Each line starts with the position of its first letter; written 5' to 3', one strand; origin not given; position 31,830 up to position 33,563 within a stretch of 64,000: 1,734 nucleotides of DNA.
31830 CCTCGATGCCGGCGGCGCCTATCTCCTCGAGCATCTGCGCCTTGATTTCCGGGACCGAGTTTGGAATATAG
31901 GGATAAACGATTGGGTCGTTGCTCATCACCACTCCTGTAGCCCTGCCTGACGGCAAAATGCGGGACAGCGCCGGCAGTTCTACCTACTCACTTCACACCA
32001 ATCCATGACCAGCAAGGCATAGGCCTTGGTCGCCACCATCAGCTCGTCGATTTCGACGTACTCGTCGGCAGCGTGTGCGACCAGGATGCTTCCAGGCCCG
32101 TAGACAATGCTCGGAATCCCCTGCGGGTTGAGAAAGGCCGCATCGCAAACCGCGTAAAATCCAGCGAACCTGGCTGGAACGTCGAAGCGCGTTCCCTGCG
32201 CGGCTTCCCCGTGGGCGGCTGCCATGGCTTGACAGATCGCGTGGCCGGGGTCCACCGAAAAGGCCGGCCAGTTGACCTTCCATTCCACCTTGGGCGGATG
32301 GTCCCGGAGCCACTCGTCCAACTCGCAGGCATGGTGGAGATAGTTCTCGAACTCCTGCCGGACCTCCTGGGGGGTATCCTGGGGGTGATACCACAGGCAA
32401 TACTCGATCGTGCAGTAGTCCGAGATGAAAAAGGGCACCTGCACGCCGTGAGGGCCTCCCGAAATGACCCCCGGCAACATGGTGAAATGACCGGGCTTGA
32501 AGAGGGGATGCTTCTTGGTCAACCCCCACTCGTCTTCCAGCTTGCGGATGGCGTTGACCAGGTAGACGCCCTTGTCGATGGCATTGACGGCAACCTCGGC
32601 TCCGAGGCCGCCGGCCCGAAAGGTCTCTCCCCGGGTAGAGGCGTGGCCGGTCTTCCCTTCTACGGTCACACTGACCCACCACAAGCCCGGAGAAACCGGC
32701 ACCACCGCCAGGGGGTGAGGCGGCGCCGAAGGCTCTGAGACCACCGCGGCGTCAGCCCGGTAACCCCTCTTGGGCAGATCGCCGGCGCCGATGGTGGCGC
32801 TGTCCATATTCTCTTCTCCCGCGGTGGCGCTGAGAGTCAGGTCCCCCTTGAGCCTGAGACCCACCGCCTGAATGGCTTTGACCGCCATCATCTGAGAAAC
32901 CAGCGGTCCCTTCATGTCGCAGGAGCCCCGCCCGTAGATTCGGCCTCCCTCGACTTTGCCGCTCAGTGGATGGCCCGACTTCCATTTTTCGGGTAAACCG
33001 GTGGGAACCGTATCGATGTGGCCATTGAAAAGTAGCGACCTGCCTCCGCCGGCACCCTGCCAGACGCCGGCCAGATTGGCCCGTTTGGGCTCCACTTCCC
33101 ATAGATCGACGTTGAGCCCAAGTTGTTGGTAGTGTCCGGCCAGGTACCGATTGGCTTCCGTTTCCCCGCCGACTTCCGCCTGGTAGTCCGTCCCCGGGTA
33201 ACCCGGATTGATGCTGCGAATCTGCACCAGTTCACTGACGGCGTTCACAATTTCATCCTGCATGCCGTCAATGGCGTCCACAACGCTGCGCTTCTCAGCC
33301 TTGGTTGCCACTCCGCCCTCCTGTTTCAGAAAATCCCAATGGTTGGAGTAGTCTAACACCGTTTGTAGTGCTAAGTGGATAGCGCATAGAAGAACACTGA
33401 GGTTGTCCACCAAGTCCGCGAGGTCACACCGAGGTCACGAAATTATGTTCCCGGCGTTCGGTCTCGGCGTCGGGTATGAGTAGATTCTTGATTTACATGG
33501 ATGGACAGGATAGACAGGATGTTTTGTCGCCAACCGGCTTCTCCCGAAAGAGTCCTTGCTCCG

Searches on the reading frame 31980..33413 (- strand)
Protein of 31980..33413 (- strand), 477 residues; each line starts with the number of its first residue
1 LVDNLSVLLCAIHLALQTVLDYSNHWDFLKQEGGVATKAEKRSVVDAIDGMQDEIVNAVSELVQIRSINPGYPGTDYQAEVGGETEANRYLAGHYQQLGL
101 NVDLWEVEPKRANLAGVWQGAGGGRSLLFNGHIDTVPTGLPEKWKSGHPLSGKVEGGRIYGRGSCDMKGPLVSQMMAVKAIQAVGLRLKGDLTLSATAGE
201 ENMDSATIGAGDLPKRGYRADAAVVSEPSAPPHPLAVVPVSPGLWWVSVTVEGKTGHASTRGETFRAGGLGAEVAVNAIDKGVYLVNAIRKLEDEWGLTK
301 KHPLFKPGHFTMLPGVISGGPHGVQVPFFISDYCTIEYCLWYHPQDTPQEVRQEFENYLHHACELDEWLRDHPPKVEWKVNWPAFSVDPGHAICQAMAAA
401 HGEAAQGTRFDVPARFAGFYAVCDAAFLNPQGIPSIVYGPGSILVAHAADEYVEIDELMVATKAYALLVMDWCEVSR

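Call 24: search_protein_families(library=pfam, proteins=[window:31980-33413:-], max_evalue=0.001)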
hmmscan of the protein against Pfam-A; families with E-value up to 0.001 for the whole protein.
window:31980-33413:- (477 aa): 2 families
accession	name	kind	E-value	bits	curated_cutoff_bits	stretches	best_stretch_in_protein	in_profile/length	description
PF01546.33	Peptidase_M20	-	1e-31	110.9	24.6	1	128-470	1-205/206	Peptidase family M20/M25/M40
PF07687.19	M20_dimer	-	1.7e-09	38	21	1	243-363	5-103/107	Peptidase dimerisation domain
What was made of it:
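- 31980..33311 (-): Flanking gene, an M20-family peptidase. Its start lies about 395 bp from the IS left end. Pfam Peptidase_M20, 111 bits (call 24).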

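Call 29: find_encoding_contigs(protein=window:31980-33311:-, flank=5000, max_places=8)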
Protein window:31980-33311:- (443 aa): no gene with exactly this product is on record in the collection.
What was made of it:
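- Tried and rejected: An exact-protein look-up of the M20 peptidase, using the 443-aa start, found nothing (call 29).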
